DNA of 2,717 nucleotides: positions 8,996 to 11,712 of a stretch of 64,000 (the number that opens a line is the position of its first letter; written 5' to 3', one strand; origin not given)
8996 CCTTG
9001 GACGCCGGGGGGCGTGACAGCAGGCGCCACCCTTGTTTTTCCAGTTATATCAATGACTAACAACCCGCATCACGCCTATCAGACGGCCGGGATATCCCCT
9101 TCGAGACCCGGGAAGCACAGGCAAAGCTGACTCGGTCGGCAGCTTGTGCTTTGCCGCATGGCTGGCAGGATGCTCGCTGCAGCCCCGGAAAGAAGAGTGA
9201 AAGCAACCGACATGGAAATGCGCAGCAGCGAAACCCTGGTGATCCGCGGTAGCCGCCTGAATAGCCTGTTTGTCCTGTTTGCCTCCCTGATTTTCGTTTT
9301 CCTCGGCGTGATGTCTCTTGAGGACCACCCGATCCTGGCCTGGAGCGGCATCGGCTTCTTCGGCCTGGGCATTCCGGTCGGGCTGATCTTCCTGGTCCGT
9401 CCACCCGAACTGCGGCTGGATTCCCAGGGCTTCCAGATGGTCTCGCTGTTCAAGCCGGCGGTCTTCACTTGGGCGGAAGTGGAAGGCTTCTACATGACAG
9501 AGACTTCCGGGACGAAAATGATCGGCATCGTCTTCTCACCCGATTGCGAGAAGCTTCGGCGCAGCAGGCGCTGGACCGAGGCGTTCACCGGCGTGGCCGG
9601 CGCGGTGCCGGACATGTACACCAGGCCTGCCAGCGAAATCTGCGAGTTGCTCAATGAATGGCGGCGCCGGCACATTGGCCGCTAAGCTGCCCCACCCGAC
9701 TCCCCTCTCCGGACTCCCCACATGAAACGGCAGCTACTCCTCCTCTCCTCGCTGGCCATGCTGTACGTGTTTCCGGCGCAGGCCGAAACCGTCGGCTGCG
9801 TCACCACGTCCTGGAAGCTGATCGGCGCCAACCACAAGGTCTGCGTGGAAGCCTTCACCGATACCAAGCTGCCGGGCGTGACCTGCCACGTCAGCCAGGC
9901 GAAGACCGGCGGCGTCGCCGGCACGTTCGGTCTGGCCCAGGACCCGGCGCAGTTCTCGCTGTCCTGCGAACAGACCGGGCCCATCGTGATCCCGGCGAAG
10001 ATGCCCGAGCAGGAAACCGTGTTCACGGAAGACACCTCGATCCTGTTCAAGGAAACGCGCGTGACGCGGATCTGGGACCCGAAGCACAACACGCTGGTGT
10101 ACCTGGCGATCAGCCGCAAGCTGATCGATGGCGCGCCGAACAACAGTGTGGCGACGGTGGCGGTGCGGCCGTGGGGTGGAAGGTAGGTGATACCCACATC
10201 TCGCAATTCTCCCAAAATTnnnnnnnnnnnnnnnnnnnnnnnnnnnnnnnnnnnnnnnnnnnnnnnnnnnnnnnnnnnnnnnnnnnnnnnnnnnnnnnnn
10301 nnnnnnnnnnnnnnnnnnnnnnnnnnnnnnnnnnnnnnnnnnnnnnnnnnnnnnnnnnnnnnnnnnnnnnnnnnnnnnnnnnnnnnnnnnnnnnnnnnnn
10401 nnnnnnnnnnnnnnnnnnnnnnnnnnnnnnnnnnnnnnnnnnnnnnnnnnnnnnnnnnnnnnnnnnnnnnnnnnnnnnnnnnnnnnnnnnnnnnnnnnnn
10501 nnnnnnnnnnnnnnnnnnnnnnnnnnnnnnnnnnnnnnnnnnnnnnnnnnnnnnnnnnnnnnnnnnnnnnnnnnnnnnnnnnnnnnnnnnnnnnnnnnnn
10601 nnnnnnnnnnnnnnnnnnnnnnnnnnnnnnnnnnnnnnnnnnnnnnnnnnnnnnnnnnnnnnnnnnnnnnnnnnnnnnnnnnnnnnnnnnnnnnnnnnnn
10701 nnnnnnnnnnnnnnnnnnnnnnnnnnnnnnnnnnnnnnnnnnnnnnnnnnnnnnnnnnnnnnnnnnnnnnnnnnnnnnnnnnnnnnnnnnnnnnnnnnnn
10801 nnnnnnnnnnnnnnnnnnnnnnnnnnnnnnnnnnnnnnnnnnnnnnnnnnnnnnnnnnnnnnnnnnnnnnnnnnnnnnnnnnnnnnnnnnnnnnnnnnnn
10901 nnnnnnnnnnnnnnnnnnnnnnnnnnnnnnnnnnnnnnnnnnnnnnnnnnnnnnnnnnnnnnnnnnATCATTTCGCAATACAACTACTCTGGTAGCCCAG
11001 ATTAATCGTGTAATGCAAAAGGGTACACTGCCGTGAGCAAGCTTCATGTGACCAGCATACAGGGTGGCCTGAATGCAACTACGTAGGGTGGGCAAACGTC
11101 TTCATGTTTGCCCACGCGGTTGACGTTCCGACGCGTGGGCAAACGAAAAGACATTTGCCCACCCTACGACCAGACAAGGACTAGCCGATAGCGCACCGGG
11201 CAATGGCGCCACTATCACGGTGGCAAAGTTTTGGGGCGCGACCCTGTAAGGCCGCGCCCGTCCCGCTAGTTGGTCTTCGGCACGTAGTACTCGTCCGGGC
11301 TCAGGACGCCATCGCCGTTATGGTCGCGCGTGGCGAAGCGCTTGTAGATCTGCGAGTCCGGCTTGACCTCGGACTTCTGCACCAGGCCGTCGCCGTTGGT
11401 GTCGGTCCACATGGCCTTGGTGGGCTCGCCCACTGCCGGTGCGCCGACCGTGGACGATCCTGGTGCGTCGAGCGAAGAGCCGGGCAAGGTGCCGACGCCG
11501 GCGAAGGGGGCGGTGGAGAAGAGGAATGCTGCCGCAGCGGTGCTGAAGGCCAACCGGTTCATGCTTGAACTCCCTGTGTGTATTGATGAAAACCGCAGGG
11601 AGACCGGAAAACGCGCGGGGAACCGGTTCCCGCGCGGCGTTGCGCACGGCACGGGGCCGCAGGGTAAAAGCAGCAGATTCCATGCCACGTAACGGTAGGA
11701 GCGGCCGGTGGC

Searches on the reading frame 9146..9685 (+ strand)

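Call 4: search_protein_families(library=pfam, proteins=[window:9146-9685:+], max_evalue=1)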
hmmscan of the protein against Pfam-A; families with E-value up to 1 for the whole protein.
window:9146-9685:+ (179 aa): 2 families
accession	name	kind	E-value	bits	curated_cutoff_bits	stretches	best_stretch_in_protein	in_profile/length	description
PF20226.3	DUF6585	-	0.055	13.3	27.7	1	32-121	25-112/249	Family of unknown function (DUF6585)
PF17382.7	Ycf70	-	0.12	13.2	25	1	12-55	11-53/89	Uncharacterized Ycf70-like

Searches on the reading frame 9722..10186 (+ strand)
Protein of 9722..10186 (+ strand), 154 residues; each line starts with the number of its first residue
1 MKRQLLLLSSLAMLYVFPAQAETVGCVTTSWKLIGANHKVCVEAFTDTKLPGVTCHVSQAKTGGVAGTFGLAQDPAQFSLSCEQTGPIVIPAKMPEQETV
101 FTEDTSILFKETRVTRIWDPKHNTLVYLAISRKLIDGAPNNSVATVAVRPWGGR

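Call 4: search_protein_families(library=pfam, proteins=[window:9722-10186:+], max_evalue=1)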
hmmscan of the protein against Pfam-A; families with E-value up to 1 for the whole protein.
window:9722-10186:+ (154 aa): 1 family
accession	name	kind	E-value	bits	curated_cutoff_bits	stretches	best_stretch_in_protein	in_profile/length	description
PF05981.17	CreA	-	7.8e-49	165.5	25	1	24-151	1-131/131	CreA protein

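Call 6: search_protein_families(library=ncbifam, proteins=[window:9722-10186:+], max_evalue=1)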
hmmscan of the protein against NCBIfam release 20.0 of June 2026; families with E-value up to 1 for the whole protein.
window:9722-10186:+ (154 aa): 1 family
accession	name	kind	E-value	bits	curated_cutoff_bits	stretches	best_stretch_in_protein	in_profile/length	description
NF008026.0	PRK10756.1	equivalog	6.8e-44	149.2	241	1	1-151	1-155/157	protein CreA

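Call 26: find_related_loci(query=window:9722-10186:+, collection=genome_contigs, flank=6000)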
Query window:9722-10186:+ (154 aa) in genome_contigs; peptide patterns used: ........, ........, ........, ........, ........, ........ (x = any residue, [..] = any of these).
212 stretches matched a pattern; 156 encode a relative of the query (tblastn E <= 1e-3); the best 80 are kept; 80 distinct loci.
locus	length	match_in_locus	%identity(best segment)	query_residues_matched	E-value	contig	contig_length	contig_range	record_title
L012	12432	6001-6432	87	11-154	2e-85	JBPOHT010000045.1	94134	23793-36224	MAG: Pseudomonadota bacterium isolate MAG_258 c_000000382878, whole genome shotgun sequence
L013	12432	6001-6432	87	11-154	8e-85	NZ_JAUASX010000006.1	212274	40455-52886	Solimonas sp. SE-A11 contig6, whole genome shotgun sequence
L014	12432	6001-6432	88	11-154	7e-85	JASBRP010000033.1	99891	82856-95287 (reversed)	MAG: Solimonas sp. isolate BWSM_106 k141_1354258, whole genome shotgun sequence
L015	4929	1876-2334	73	1-154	4e-77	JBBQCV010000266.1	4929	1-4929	MAG: Burkholderiales bacterium isolate Co_metawrap_1213 Cmw_1213_k141_16594396_length_4929_cov_8.9933, whole genome shot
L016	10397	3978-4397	81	11-150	5e-76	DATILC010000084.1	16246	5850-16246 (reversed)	MAG TPA_asm: Solimonas sp. isolate SMAG_U15734 k141_34331, whole genome shotgun sequence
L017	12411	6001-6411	80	18-154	2e-75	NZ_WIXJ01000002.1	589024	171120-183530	Rhodocyclus gracilis strain DSM 110 NODE_2_length_589024_cov_43.7625, whole genome shotgun sequence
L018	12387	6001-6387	86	20-148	8e-75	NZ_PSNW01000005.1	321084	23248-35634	Solimonas fluminis strain HR-BB HR-BB_5, whole genome shotgun sequence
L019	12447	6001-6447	74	8-154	1e-74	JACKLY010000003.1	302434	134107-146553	MAG: Zoogloeaceae bacterium isolate HK-STAS-PROT-104 HK-STAS-PROT-104_3, whole genome shotgun sequence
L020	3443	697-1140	72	6-153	7e-75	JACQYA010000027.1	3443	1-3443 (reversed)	MAG: Betaproteobacteria bacterium isolate NC_groundwater_1529_Pr4_S-0.65um_63_14 SR1-18-Sp65_coassembly_scaffold_7407, w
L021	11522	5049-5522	70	1-154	2e-74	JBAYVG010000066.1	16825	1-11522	MAG: Rhodocyclaceae bacterium isolate SO_2016_LW3_54 scaffold04870_LW162_2016, whole genome shotgun sequence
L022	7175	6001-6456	72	6-154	3e-74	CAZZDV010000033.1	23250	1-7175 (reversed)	MAG TPA_asm: uncultured Bordetella sp. isolate SRP128246_co1_109 genome assembly, contig: NODE_4224_length_23250_cov_14.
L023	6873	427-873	74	6-154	3e-74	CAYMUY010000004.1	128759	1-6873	MAG TPA_asm: uncultured Thiobacillus sp. isolate binchicken_co284_52 genome assembly, contig: NODE_255_length_128759_cov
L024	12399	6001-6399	79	22-154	1e-73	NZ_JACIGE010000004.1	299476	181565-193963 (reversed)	Rhodocyclus tenuis strain 2761 Ga0394279_04, whole genome shotgun sequence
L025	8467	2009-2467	71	1-151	2e-73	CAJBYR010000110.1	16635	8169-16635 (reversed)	MAG: uncultured beta proteobacterium isolate Loc080925-6m_bin-0485 genome assembly, contig: bin-0485:110/347, whole geno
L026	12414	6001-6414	77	17-154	4e-73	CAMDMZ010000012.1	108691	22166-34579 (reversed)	MAG: Propionivibrio dicarboxylicus isolate MiH-14oct19-39 genome assembly, contig: MiH-14oct19-C179, whole genome shotgu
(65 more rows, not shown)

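Call 57: search_protein_families(library=pfam, proteins=[L016:2830-3888:+, L016:4397-5245:+, L016:1883-2554:+], max_evalue=0.01)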
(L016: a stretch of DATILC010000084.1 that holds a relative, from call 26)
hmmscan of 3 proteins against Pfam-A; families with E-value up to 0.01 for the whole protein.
L016:2830-3888:+ (352 aa): 2 families
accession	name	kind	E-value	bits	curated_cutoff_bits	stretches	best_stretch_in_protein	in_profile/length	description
PF13676.11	TIR_2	-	2e-23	83.6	28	1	222-335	1-111/122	TIR domain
PF01582.25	TIR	-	5.4e-09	36.5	21.3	1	235-314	19-95/179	TIR domain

L016:4397-5245:+ (282 aa): 1 family
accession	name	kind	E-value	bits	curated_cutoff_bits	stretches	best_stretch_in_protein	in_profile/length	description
PF03544.19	TonB_C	-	1.2e-09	38.9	24.6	1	164-238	2-77/79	Gram-negative bacterial TonB protein C-terminal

L016:1883-2554:+ (223 aa): 0 families

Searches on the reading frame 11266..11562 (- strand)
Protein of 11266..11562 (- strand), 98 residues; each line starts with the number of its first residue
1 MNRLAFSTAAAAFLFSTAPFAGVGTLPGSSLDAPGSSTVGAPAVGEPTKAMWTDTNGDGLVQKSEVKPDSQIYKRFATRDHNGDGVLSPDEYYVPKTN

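Call 4: search_protein_families(library=pfam, proteins=[window:11266-11562:-], max_evalue=1)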
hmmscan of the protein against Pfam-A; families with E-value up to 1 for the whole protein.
window:11266-11562:- (98 aa): 5 families
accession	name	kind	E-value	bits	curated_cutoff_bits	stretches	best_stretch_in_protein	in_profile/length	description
PF13202.12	EF-hand_5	-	1.3e-05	24.9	25.9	2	80-92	9-21/25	EF hand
PF00036.39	EF-hand_1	-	0.00062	19.6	25.4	1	74-92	4-22/29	EF hand domain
PF13405.12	EF-hand_6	-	0.0062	16.6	25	0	80-91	10-21/30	EF-hand domain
PF13499.12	EF-hand_7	-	0.012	16.4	30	1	70-91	2-23/67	EF-hand domain pair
PF23657.1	DUF7151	-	0.021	15.2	27.2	0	51-67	24-40/46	Domain of unknown function (DUF7151)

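Call 6: search_protein_families(library=ncbifam, proteins=[window:11266-11562:-], max_evalue=1)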
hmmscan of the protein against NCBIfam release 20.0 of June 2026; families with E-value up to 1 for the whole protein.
window:11266-11562:- (98 aa): 1 family
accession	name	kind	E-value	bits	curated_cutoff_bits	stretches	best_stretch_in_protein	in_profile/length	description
NF041410.1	XopAW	subfamily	0.031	14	120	1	54-91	36-84/235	XopAW family type III secretion system calcium-binding effector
